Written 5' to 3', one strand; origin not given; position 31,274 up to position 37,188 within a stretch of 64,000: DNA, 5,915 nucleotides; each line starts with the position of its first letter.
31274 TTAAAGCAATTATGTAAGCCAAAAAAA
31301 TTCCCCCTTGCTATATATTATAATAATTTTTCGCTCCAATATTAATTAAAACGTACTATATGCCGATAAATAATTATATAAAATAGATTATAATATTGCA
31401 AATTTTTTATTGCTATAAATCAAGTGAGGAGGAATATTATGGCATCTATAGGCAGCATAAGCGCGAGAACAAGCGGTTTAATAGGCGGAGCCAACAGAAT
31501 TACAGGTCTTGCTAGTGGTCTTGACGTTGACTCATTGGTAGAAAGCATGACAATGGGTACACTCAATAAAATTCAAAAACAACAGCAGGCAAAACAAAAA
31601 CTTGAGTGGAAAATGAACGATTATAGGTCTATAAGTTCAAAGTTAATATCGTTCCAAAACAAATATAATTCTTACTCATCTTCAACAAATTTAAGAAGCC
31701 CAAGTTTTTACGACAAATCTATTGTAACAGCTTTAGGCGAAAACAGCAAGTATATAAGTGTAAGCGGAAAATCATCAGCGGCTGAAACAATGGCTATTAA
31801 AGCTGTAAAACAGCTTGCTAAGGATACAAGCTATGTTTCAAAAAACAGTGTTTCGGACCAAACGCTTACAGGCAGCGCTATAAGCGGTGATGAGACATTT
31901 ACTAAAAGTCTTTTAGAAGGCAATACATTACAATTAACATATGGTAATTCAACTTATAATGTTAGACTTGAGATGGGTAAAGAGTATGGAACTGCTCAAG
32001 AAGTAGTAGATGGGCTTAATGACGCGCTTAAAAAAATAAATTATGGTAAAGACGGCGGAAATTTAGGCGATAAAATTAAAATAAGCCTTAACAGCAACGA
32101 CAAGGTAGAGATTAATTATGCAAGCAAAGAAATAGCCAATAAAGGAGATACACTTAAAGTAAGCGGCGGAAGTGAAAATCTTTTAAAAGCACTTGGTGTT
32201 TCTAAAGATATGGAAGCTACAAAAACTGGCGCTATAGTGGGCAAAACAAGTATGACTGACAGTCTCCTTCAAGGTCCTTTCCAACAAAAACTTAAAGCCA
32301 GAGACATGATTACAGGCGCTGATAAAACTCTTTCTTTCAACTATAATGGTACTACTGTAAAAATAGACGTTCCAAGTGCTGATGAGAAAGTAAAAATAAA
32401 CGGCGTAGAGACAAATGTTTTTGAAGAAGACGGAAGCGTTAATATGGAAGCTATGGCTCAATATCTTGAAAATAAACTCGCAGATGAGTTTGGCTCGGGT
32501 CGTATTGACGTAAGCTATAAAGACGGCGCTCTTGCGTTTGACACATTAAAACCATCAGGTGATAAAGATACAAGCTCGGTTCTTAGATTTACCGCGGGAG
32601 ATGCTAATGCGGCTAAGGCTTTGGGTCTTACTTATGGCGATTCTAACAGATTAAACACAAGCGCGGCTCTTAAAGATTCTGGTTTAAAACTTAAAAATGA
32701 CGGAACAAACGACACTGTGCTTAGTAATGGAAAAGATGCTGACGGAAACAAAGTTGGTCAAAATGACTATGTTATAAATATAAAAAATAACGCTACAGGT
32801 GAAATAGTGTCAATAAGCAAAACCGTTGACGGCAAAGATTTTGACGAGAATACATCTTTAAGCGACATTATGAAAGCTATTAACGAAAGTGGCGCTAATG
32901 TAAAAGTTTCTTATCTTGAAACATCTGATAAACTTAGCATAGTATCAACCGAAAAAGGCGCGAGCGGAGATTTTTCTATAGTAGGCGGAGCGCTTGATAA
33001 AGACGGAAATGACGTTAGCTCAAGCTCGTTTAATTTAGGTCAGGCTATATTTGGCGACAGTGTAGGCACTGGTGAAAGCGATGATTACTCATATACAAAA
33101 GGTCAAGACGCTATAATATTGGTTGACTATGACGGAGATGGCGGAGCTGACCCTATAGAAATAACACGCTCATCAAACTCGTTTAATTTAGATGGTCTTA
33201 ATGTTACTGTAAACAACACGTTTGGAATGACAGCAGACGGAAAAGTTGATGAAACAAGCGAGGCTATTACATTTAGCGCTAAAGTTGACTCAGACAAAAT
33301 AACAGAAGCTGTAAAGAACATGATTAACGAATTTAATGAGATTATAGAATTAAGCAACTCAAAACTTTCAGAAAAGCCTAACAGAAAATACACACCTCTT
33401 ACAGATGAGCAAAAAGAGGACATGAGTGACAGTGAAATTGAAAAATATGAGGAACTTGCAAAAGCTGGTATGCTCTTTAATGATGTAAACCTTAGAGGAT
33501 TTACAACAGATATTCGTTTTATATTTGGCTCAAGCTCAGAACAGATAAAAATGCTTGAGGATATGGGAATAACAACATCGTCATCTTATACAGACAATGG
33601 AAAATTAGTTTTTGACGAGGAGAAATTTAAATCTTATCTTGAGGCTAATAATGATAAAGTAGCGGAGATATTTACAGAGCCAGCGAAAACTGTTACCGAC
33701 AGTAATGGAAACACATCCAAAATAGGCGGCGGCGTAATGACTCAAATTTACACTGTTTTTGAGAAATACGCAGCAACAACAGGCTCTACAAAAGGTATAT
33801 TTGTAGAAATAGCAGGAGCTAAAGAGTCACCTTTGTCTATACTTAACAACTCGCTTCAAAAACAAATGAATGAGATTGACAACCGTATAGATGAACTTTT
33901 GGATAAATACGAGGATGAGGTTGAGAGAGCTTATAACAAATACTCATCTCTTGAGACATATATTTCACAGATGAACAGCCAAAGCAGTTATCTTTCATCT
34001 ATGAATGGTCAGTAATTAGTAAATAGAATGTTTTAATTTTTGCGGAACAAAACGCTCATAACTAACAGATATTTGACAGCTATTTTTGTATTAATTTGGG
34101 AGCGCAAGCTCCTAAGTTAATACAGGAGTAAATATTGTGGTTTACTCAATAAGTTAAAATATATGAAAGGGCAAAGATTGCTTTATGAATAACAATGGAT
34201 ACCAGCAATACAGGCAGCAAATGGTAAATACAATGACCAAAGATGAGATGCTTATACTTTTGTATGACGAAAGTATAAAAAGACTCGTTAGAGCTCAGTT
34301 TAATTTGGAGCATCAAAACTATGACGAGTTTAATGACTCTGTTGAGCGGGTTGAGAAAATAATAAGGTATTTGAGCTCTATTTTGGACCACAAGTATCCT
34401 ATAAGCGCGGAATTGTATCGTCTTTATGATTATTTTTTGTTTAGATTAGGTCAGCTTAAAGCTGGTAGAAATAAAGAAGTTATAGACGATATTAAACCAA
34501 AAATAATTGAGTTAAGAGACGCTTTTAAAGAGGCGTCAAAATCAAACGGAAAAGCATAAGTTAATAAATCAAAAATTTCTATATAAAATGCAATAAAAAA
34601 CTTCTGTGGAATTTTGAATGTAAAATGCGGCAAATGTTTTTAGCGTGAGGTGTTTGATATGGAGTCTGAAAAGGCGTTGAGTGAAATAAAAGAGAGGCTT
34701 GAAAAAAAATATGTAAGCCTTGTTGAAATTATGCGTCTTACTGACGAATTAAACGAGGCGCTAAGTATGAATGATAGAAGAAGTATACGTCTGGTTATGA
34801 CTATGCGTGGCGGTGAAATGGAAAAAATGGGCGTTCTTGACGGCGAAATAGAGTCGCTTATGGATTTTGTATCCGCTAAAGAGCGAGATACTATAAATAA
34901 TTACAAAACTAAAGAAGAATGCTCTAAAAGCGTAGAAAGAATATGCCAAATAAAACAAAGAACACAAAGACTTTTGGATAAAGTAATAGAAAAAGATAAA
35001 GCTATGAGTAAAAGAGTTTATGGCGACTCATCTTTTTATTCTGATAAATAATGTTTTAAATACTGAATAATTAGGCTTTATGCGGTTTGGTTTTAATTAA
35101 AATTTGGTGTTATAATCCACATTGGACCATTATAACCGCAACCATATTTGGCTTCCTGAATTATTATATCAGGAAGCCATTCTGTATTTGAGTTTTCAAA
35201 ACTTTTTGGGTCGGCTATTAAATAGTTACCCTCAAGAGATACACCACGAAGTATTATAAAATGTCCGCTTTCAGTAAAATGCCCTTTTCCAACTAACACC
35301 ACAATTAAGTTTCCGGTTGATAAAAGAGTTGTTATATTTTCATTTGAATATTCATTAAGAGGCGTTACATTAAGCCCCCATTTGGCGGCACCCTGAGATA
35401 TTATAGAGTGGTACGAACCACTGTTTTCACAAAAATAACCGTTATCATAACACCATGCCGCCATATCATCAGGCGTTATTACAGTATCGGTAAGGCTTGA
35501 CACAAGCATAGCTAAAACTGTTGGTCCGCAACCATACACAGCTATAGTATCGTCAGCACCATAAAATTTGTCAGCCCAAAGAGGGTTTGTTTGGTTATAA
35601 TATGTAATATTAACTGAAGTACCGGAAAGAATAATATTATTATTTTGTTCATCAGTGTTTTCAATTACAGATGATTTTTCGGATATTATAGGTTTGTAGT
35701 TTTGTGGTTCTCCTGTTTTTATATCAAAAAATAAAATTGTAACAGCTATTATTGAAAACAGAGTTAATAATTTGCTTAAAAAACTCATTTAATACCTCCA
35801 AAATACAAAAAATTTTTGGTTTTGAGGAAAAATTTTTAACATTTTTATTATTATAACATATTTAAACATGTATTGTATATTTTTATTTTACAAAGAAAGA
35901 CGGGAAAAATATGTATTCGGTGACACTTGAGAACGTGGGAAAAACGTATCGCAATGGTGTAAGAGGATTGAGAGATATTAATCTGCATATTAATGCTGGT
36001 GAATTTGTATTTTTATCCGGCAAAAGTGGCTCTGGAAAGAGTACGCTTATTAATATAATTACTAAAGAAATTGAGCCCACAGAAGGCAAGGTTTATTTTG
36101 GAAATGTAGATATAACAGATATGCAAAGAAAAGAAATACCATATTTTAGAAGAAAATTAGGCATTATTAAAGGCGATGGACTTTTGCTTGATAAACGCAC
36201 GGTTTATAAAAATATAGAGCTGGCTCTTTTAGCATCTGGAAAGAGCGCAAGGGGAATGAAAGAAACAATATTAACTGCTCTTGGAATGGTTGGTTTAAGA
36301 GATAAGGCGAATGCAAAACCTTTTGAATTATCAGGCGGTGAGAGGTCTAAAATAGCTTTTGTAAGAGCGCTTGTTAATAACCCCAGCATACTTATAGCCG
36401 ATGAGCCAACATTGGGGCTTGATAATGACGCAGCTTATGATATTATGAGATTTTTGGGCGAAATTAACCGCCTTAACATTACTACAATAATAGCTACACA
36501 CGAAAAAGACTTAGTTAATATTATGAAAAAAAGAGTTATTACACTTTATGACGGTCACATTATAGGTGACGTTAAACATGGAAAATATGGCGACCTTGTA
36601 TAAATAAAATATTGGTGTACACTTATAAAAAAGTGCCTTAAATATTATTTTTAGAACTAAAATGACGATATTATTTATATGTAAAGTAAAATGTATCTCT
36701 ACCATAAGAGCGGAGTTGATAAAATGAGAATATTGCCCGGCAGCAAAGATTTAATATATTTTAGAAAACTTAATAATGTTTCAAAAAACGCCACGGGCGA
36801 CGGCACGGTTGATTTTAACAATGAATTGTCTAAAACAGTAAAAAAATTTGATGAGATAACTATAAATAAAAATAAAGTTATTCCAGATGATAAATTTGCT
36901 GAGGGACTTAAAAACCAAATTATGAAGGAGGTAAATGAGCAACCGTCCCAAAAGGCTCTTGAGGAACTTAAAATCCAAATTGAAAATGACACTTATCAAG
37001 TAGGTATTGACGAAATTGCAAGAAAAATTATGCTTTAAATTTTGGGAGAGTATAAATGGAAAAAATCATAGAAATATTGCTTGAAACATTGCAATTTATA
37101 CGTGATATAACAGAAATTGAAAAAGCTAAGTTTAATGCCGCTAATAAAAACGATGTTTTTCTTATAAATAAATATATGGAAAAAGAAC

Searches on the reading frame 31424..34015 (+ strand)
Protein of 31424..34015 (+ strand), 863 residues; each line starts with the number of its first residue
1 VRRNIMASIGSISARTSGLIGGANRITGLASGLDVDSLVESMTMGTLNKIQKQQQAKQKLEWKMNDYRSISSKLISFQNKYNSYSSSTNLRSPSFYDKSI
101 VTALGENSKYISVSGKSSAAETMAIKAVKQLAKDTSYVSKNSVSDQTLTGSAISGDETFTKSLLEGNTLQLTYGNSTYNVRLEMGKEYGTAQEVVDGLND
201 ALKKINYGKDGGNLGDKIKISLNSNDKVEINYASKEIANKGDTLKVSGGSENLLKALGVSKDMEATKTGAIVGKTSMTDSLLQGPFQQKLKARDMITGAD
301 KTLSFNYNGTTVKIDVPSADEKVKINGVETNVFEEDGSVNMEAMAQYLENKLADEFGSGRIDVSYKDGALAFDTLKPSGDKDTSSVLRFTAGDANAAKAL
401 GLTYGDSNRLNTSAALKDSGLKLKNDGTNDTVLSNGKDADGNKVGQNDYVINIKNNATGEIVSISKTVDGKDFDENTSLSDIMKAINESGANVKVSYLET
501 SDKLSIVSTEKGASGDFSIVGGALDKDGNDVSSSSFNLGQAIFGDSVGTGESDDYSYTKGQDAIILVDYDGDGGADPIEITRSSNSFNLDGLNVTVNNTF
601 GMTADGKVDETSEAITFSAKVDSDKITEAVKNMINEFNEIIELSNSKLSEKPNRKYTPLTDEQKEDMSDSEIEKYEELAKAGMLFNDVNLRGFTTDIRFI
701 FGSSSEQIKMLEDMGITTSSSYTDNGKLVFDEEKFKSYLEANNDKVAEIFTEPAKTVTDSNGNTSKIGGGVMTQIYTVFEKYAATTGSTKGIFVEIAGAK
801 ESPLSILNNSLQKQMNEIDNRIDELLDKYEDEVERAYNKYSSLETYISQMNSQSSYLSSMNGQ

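Call 8: search_protein_families(library=pfam, proteins=[window:31424-34015:+], max_evalue=0.001)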
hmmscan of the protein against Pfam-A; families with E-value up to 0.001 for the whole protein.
window:31424-34015:+ (863 aa): 2 families
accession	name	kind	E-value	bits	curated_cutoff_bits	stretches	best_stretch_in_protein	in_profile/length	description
PF07195.17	FliD_C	-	4.1e-37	128.3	25.4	1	560-852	1-236/236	Flagellar hook-associated protein 2 C-terminus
PF02465.23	FliD_N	-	2.9e-11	44.3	24.8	1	31-133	1-95/97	Flagellar hook-associated protein 2 N-terminus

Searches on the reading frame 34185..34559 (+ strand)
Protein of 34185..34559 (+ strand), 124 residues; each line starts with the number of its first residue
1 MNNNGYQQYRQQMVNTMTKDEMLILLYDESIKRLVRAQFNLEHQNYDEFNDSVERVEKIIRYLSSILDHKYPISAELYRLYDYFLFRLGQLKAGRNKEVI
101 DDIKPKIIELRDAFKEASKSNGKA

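Call 8: search_protein_families(library=pfam, proteins=[window:34185-34559:+], max_evalue=0.001)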
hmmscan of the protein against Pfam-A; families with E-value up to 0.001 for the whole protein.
window:34185-34559:+ (124 aa): 1 family
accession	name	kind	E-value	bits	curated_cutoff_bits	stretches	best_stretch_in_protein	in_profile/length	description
PF02561.19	FliS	-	2.6e-25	89.4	26.7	1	6-117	1-114/115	Flagellar protein FliS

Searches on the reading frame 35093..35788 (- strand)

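Call 8: search_protein_families(library=pfam, proteins=[window:35093-35788:-], max_evalue=0.001)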
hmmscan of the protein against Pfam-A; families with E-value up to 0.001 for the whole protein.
window:35093-35788:- (231 aa): 2 families
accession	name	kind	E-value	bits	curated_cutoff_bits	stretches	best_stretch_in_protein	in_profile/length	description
PF13529.12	Peptidase_C39_2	-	2.1e-18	67.7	24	1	60-194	2-142/143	Peptidase_C39 like family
PF12385.14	Peptidase_C70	-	6.7e-06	26.5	19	1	85-199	18-128/141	Papain-like cysteine protease AvrRpt2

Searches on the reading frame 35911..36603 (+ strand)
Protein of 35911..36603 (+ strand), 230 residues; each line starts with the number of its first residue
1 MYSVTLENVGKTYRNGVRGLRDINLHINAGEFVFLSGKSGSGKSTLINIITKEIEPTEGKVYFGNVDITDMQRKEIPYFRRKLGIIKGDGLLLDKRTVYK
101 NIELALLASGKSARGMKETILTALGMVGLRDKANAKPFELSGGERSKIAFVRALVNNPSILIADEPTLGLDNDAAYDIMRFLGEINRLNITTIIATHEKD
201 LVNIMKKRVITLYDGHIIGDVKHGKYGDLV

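Call 8: search_protein_families(library=pfam, proteins=[window:35911-36603:+], max_evalue=0.001)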
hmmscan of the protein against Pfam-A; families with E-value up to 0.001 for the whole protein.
window:35911-36603:+ (230 aa): 6 families
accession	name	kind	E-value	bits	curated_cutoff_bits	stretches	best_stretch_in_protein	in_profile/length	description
PF00005.33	ABC_tran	-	1.1e-31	110.7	25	1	20-167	1-136/137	ABC transporter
PF13304.12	AAA_21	-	2.2e-07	31.7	27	1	62-198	169-299/304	AAA domain, putative AbiEii toxin, Type IV TA system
PF03193.22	RsgA_GTPase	-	3.6e-05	24.1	30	1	19-56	96-132/174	RsgA GTPase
PF13191.12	AAA_16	-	4.2e-05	24.5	32.6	1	29-81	23-71/167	AAA ATPase domain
PF13555.12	AAA_29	-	0.0002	21.5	27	1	25-48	17-40/61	P-loop containing region of AAA domain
PF02463.25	SMC_N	-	0.00085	19.2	40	0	122-209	125-209/220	RecF/RecN/SMC N terminal domain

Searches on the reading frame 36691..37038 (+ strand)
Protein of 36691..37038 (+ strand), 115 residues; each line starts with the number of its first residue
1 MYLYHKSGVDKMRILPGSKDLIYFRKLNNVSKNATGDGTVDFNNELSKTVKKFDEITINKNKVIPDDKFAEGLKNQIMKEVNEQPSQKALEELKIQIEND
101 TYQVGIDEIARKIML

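Call 8: search_protein_families(library=pfam, proteins=[window:36691-37038:+], max_evalue=0.001)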
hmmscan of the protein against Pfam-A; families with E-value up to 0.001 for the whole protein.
window:36691-37038:+ (115 aa): 1 family
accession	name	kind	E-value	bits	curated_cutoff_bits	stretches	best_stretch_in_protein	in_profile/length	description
PF04316.19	FlgM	-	1.2e-05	25.9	25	1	76-114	14-54/55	Anti-sigma-28 factor, FlgM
